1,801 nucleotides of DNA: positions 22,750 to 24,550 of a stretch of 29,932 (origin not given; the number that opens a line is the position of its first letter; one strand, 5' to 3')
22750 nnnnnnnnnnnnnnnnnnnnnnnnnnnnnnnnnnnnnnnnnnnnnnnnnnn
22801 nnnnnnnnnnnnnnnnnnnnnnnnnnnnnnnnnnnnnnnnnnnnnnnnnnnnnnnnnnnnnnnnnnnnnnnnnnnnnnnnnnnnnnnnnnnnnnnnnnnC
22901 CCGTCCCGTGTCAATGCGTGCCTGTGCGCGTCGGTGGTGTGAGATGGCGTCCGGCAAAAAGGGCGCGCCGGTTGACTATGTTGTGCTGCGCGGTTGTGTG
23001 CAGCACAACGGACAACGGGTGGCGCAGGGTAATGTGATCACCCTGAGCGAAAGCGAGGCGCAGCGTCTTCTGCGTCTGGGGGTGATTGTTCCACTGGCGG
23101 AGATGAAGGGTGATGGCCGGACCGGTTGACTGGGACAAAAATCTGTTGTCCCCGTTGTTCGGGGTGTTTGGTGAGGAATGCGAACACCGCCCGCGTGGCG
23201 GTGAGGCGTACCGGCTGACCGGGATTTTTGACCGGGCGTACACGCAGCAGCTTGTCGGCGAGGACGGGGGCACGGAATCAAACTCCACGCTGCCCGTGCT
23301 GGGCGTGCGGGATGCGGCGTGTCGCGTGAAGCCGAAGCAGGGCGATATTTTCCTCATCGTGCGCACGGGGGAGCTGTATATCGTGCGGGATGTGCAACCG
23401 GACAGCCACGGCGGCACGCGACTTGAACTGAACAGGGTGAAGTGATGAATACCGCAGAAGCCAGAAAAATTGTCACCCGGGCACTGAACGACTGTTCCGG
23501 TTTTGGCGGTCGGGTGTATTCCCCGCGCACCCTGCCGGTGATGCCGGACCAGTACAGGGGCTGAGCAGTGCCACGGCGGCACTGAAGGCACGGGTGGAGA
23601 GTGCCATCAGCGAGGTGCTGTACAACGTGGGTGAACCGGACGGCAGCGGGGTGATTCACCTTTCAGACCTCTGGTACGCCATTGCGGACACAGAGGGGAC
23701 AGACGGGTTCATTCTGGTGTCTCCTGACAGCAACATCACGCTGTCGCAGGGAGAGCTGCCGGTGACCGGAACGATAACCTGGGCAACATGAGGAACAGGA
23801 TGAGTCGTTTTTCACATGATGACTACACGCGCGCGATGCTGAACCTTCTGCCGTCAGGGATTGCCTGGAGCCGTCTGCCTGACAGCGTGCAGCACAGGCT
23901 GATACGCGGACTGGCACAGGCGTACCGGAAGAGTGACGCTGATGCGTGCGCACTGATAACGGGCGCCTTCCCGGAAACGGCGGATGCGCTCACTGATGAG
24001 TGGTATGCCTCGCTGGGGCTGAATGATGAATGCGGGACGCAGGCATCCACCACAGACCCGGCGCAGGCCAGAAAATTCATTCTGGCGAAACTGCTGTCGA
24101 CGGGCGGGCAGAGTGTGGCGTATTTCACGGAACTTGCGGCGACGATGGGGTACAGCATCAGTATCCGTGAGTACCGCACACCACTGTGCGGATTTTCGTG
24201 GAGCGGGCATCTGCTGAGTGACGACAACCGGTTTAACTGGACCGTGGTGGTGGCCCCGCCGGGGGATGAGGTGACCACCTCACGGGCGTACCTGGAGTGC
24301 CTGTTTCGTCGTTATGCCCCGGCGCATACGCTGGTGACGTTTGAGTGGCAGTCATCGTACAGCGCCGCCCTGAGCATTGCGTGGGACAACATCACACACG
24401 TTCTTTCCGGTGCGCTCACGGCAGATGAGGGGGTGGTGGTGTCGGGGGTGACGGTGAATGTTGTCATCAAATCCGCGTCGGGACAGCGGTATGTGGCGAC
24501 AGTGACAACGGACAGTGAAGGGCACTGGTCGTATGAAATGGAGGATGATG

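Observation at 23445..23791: Mosaic junction from lambda-like head genes to a Mu/e14-type baseplate and tail-fiber module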

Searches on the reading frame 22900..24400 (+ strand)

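Call 14: search_protein_families(library=pfam, proteins=[L001:6475-7035:+, L001:7049-7285:+, L001:15085-16239:+], max_evalue=0.01)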
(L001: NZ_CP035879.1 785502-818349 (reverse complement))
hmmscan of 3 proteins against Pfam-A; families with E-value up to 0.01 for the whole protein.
L001:6475-7035:+ (186 aa): 0 families

L001:7049-7285:+ (78 aa): 1 family
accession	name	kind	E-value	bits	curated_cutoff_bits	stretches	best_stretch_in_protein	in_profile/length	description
PF10948.13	DUF2635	-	1.1e-14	54.2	26.6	1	3-48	1-44/46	Protein of unknown function (DUF2635)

L001:15085-16239:+ (384 aa): 1 family
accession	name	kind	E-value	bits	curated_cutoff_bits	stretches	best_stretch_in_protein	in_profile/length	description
PF04865.19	Baseplate_J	-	7.1e-56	189.8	21.1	1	67-345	2-252/255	Baseplate J-like protein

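Call 15: search_protein_families(library=phrogs, proteins=[L001:6475-7035:+, L001:7049-7285:+, L001:15085-16239:+], max_evalue=0.01)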
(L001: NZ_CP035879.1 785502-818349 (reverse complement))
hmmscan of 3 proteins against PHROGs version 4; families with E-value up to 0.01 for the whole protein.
L001:6475-7035:+ (186 aa): 1 family
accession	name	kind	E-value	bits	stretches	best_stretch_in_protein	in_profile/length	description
phrog_6774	-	unknown function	1.5e-44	152.5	1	1-164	3-162/180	-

L001:7049-7285:+ (78 aa): 1 family
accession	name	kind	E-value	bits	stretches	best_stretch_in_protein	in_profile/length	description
phrog_208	-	unknown function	4.9e-17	62.6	1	1-59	4-61/64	-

L001:15085-16239:+ (384 aa): 3 families
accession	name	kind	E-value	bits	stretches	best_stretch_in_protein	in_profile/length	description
phrog_6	-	tail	1.9e-73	249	1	1-383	65-404/548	baseplate wedge subunit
phrog_1608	-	tail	1.4e-27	97.4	2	180-243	2-65/192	tail protein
phrog_2103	-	tail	2.3e-22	80.2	1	1-172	1-160/162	baseplate protein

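Call 22: search_dna_similar(query=L001:15085-16239:+, collection=phages, mode=protein, max_rows=15)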
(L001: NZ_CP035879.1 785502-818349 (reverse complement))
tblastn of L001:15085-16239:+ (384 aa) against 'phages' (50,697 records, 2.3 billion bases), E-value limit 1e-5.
Records with a match: 202; places in all: 204; records where one place covers at least 80% of the query: 87.
Best place of each record, by identity: <60% 202.
By first word of the organism name: Flavobacterium 80; Vibrio 14; Clostridium 10; Ralstonia 9; Escherichia 9; Yersinia 8; Shigella 7; Salmonella 7; Enterobacteria 6; Burkholderia 5; and 27 more.
By host as written in the record: Flavobacterium columnare 63; - 25; Vibrio sp. 9; Escherichia coli 6; Clostridium difficile 6; Ralstonia solanacearum 5; Yersinia pestis EV76-CN 4; Salmonella enterica subsp. enterica serovar Typhimurium 4; and 61 more.
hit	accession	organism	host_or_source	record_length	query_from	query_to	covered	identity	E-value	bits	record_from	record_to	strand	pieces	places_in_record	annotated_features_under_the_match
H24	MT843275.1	Serratia phage vB_SspM_BZS1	Serratia sp. OS31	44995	1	382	99%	55.5%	2e-112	366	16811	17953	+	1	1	tail protein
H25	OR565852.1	Citrobacter phage phiNP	Citrobacter rodentium DBS100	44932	1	383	100%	54.2%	4e-105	345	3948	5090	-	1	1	tp_2: tail protein | tp_3: tail protein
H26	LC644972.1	Acetobacter phage phiAP1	Acetobacter pasteurianus NBRC 109446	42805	1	381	99%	36.7%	9e-56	202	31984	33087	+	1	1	phage baseplate J-like protein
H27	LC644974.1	Komagataeibacter phage phiKM1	Komagataeibacter maltaceti NBRC 14815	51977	1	382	99%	36.1%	2e-52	193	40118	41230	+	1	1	phage baseplate J-like protein | phage Gp25-like lysozyme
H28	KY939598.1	Alteromonadaceae phage B23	Alteromonadaceae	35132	1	383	100%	35.3%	6e-38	151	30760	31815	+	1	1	tail protein (x2)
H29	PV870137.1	Bordetella phage vB_BbrM_PBb002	Bordetella bronchiseptica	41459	1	382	99%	35.4%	5e-45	171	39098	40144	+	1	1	baseplate J-like protein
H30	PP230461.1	Bordetella phage PY223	Bordetella bronchiseptica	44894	1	382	99%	35.4%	5e-45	171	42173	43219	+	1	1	JayE: baseplate J-like protein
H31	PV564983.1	Bordetella phage PBb001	Bordetella bronchiseptica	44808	1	382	99%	35.4%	3e-44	169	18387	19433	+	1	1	baseplate J-like protein | hypothetical protein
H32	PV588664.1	Paraburkholderia phage IPK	Paraburkholderia caledonica Bk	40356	3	383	99%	34.0%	3e-41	160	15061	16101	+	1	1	record has no annotation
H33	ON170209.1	Ralstonia phage YO122_2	Ralstonia solanacearum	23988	1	382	99%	32.1%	7e-33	136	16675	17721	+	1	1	record has no annotation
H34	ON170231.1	Ralstonia phage YO135_4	Ralstonia solanacearum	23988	1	382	99%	32.1%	7e-33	136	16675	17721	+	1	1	record has no annotation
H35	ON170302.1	Ralstonia phage YO178_1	Ralstonia solanacearum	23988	1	382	99%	32.1%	7e-33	136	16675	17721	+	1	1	record has no annotation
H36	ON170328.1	Ralstonia phage YO194_2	Ralstonia solanacearum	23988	1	382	99%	32.1%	7e-33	136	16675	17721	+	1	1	record has no annotation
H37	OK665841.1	Burkholderia phage BgVeeders33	Burkholderia gladioli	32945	1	382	99%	31.9%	1e-33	138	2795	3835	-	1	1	hypothetical protein (x4)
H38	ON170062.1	Ralstonia phage YO023_3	Ralstonia solanacearum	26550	1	382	99%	31.9%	4e-32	134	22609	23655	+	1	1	record has no annotation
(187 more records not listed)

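Call 23: search_dna_similar(query=L001:6475-7035:+, collection=phages, mode=protein, max_rows=15)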
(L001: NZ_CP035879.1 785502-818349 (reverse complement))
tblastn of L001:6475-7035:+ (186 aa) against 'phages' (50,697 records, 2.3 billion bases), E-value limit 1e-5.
Records with a match: 3; places in all: 3; records where one place covers at least 80% of the query: 3.
Best place of each record, by identity: <60% 3.
By first word of the organism name: Serratia 1; Citrobacter 1; Acetobacter 1.
By host as written in the record: Serratia sp. OS31 1; Citrobacter rodentium DBS100 1; Acetobacter pasteurianus NBRC 109446 1.
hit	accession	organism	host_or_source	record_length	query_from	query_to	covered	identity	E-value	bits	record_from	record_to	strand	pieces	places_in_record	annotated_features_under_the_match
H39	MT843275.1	Serratia phage vB_SspM_BZS1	Serratia sp. OS31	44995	1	168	90%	44.0%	3e-37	141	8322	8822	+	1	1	ATP-binding tail sheath protein | head-tail joining protein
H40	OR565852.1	Citrobacter phage phiNP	Citrobacter rodentium DBS100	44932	1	163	88%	45.4%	2e-38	145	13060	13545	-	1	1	tsp_2: ATP-binding tail sheath protein | htjp: head tail-joining protein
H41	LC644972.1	Acetobacter phage phiAP1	Acetobacter pasteurianus NBRC 109446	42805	7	174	90%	27.4%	2e-8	59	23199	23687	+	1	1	hypothetical protein (x2)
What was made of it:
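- Tried and rejected: Protein-level search was needed to find BZS1 and phiNP (calls 22, 23).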

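Call 25: find_homologous_proteins(query=L001:6475-7035:+, max_evalue=0.00001)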
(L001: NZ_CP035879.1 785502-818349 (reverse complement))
Query L001:6475-7035:+ (186 aa): 12 proteins with E <= 0.00001 among 97 candidates.
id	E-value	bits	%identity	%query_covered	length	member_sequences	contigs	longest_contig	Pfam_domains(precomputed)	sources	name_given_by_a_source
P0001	6.8e-118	409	99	100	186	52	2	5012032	-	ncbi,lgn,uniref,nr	ncbi:phage tail protein [Escherichia coli]|uniref:phage tail protein n=1 Tax=Escherichia coli TaxID=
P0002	3.0e-104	364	90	100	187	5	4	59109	-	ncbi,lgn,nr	ncbi:phage tail protein [Escherichia coli]|nr:phage tail protein [Escherichia coli] MED9368275.1 pha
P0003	1.2e-102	359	87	100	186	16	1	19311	-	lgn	-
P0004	1.6e-102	359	87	100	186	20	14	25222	-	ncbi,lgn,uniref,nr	ncbi:TPA: phage tail protein [Escherichia coli]|uniref:phage tail protein n=1 Tax=Escherichia coli T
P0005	1.4e-98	346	86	99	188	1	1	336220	-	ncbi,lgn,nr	ncbi:TPA: phage tail protein [Escherichia coli]|nr:phage tail protein [Escherichia coli]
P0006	1.3e-71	258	66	99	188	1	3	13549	-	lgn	-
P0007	4.6e-69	250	63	100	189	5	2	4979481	-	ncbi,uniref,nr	ncbi:phage tail protein [Escherichia coli]|uniref:phage tail protein n=1 Tax=Escherichia coli TaxID=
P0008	8.5e-69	249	65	99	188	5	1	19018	-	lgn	-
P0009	5.7e-25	106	40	88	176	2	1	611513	-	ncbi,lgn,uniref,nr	ncbi:putative ATP-binding protein [Yersinia massiliensis]|uniref:hypothetical protein n=1 Tax=Yersin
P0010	9.8e-25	105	39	88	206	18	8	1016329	-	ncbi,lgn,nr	ncbi:putative ATP-binding protein [Yersinia mollaretii]|nr:putative ATP-binding protein [Yersinia mo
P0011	1.6e-19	88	41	84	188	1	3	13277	-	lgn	-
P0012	1.7e-16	79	39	68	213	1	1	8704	-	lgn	-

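Call 28: search_solved_structures(query=A1, max_evalue=1)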
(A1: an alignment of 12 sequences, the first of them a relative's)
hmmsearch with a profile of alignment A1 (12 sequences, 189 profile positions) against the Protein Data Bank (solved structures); distinct sequences matched with E-value up to 1: 0.

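Call 36: predict_structure(alignment_id=A1)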
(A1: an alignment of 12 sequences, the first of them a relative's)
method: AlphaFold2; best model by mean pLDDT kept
length: 186 residues; sequences in the alignment: 12
mean_pLDDT: 75.0   pTM: 0.66
mean pLDDT of the five models: 75.0, 74.2, 74.0, 73.2, 68.8
residues with pLDDT >= 90: 23; 70-90: 97; 50-70: 48; < 50: 18
segments of 3 or more residues with pLDDT < 50: 152-162, 172-175
pLDDT, mean of each block of 10 residues (from residue 1): 84 80 78 75 86 64 90 70 82 90 86 88 80 89 72 45 51 52 53
secondary structure, 60 per line:
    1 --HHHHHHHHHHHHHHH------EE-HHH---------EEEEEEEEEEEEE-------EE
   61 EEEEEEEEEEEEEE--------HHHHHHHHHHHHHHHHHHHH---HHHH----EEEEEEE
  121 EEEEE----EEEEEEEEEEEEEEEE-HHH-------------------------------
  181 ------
elements in order: H3-17 E39-51 E59-74 H83-102 H106-109 E114-125 E130-145
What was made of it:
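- On Tail terminator proteins (lambda gpU / Mu gp37 class): AlphaFold model with pLDDT 75 and pTM 0.66 (call 36).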

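Call 38: fold_search(model_id=the predicted structure, library=pdb)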
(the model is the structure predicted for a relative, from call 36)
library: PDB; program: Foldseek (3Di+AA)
matches with E <= 10: 1270; with E <= 0.001: 44
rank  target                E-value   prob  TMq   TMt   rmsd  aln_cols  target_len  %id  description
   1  8kef_a                3.3e-07  1.00  0.55  0.45   4.9       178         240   12  Cyanophage A-1(L) neck/gp7-terminator (released 2024-04-17)
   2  8gtf_k                3.5e-07  1.00  0.55  0.71   4.3       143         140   14  Cryo-EM model of the marine siphophage vB_DshS-R4C stopper-terminator complex (released 2023-07-12)
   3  9cc7_F                8.9e-07  1.00  0.38  0.34   7.2       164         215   13  Bacteriophage PhiTE extended connector complex (released 2025-04-16)
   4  8iyd_G                4.0e-06  1.00  0.52  0.70   4.5       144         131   14  Tail cap of phage lambda tail (released 2023-10-18)
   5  3fz2_C                6.1e-06  1.00  0.48  0.63   5.0       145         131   17  Crystal structure of the tail terminator protein from phage lambda (gpU-D74A) (released 2009-05-26)
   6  3fzb_C                6.9e-06  1.00  0.50  0.67   4.8       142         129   15  Crystal structure of the tail terminator protein from phage lambda (gpU-WT) (released 2009-05-26)
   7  3fzb_A                7.8e-06  1.00  0.47  0.63   5.2       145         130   16  Crystal structure of the tail terminator protein from phage lambda (gpU-WT) (released 2009-05-26)
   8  8iyd_K                8.8e-06  1.00  0.53  0.72   4.4       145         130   15  Tail cap of phage lambda tail (released 2023-10-18)
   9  9oab_Fa               8.8e-06  1.00  0.56  0.66   4.4       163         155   10  C3 reconstruction of the thermophilic bacteriophage P74-26 Neck (released 2026-01-28)
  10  8hqo_a                8.8e-06  1.00  0.45  0.52   6.8       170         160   13  Neck of DT57C bacteriophage in the full state (released 2023-12-13)
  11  8bcu_A                1.1e-05  1.00  0.51  0.59   6.3       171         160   11  Cryo-EM structure of the proximal end of bacteriophage T5 tail, after interaction with its receptor : p142 tail termin (released 2023-11-01)
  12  8fvh_M                1.3e-05  1.00  0.28  0.28   7.9       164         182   10  Pseudomonas phage E217 neck (portal, head-to-tail connector, collar and gateway proteins) (released 2023-07-26)
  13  9c39_F                1.4e-05  1.00  0.32  0.31   8.6       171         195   14  Bacteriophage Sf14 neck C6 reconstruction (released 2025-02-05)
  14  3fzb_F                1.5e-05  1.00  0.45  0.60   4.8       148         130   16  Crystal structure of the tail terminator protein from phage lambda (gpU-WT) (released 2009-05-26)
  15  9mt4_F                1.6e-05  1.00  0.39  0.37   7.1       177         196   15  Connector structure of phage JohannRWettstein (Bas63) (released 2025-11-19)
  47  9khy_1                2.3e-03  1.00  0.40  0.42   6.1       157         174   14  Terminator and trunk structure of Escherichia phage Mu (released 2025-02-12)
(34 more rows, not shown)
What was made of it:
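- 23445..23564 (+): 5' stump of the tail terminator gene: 37 native codons (23445-23555), then Arg-Gly-stop read from the J sequence out of frame. The full-length protein has a gpU-like tail terminator fold (calls 36, 38).
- On Tail terminator proteins (lambda gpU / Mu gp37 class): The Mu terminator entry 9khy scores E 2.3e-3 (call 38).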

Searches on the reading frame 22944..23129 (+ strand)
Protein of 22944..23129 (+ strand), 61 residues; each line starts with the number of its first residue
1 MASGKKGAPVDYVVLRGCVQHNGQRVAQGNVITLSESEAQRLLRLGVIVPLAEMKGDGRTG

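Call 14: search_protein_families(library=pfam, proteins=[window:22944-23129:+], max_evalue=0.01)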
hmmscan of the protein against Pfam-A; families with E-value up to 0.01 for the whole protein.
window:22944-23129:+ (61 aa): 1 family
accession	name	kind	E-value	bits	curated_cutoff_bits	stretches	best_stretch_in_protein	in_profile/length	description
PF23843.2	DUF7210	-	3e-08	33.4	27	1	13-48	3-38/38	Domain of unknown function (DUF7210)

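Call 15: search_protein_families(library=phrogs, proteins=[window:22944-23129:+], max_evalue=0.01)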
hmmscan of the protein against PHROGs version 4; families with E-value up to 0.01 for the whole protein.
window:22944-23129:+ (61 aa): 5 families
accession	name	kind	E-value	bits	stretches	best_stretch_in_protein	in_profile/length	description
phrog_3129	-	unknown function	4.7e-06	27.5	1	21-48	17-44/61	-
phrog_2322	-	connector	2.2e-05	26.1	1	19-54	17-53/126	head-tail connector protein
phrog_21052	-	unknown function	0.00038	21.4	1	11-50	22-61/64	-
phrog_24496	-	unknown function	0.002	19.4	1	10-50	65-106/126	-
phrog_3357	-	unknown function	0.004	17.8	1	21-51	25-55/65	-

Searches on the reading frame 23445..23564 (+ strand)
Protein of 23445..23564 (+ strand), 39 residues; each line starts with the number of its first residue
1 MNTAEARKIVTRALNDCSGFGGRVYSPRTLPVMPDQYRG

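Call 15: search_protein_families(library=phrogs, proteins=[window:23445-23564:+], max_evalue=0.01)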
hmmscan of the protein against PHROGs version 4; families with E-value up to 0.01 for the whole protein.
window:23445-23564:+ (39 aa): 1 family
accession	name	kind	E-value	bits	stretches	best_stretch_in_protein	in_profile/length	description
phrog_6774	-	unknown function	0.0015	18.9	1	1-37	3-39/180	-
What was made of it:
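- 23445..23564 (+): PHROG 6774 positions 3-39 of 180 (call 15).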

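Call 19: find_encoding_contigs(protein=window:23445-23561:+, flank=10000, max_places=10)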
Protein seq(39 aa) (39 aa): 2 contigs read that carry it; 2 places shown.
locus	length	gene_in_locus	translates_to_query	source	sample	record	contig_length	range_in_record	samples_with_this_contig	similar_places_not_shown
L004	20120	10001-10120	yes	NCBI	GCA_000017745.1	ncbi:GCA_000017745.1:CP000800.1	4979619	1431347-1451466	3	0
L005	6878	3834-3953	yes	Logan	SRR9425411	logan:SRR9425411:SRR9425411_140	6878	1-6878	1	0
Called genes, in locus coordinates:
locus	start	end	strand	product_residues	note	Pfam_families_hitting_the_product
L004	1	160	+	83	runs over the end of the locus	PF27490:Rem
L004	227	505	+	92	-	-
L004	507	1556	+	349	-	PF06147:DUF968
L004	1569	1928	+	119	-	PF05866:RusA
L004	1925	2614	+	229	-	PF06323:Phage_antiter_Q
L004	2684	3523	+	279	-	PF00069:Pkinase, PF07714:PK_Tyr_Ser-Thr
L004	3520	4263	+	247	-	PF13672:PP2C_2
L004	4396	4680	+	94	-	-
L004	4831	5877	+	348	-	PF01555:N6_N4_Mtase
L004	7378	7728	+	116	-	PF16931:Phage_holin_8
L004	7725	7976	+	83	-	PF02831:gpW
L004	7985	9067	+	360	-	PF05136:Phage_portal_2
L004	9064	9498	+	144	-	PF03864:Phage_cap_E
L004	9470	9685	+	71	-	PF23843:DUF7210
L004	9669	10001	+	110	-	PF05354:Phage_attach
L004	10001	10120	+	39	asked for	-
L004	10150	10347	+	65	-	PF26079:Baseplate_J_C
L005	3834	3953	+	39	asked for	-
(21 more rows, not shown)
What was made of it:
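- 23555..23791 (+): 3' remnant of the baseplate J / Mu gp47-type gene: codons 307-384 of 384, plus the stop codon. It has no ATG; the first in-frame start-like codon is GTG 23594. Precomputed PF26079 Baseplate_J_C (call 19).
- On Baseplate J / Mu gp47 / P2 gpJ (Pfam PF04865, PF26079): Remnant alone: PHROG 6 E 6.6e-6 (call 15) and precomputed PF26079 (call 19).
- Checked: The collection's precomputed annotation gives Baseplate_J_C, PF26079 (call 19). Gene callers therefore report a 65-aa ORF there (call 19).
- The remnant corresponds to a discrete C-terminal domain, PF26079 (call 19).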

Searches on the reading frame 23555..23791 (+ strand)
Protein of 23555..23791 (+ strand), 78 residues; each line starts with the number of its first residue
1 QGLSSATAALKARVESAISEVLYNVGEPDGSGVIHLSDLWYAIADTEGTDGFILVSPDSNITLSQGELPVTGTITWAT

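Call 14: search_protein_families(library=pfam, proteins=[window:23555-23791:+], max_evalue=0.01)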
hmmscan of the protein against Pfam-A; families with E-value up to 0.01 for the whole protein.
window:23555-23791:+ (78 aa): 0 families

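Call 15: search_protein_families(library=phrogs, proteins=[window:23555-23791:+], max_evalue=0.01)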
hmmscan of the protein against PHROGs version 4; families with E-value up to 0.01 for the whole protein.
window:23555-23791:+ (78 aa): 2 families
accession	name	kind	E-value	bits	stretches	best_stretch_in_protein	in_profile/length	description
phrog_6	-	tail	6.6e-06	26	1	7-77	334-404/548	baseplate wedge subunit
phrog_1608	-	tail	3.4e-05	24.4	1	7-77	121-189/192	tail protein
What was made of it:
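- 23555..23791 (+): The remnant matches PHROG 6 at E 6.6e-6 (call 15).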

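Call 45: search_protein_families(library=pfam, proteins=[window:23594-23791:+], max_evalue=0.1)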
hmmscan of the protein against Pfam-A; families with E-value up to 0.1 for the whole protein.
window:23594-23791:+ (65 aa): 1 family
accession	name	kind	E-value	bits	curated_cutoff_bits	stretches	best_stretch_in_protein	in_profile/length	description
PF24216.1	DUF7435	-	0.014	16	27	1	17-39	8-31/60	Domain of unknown function (DUF7435)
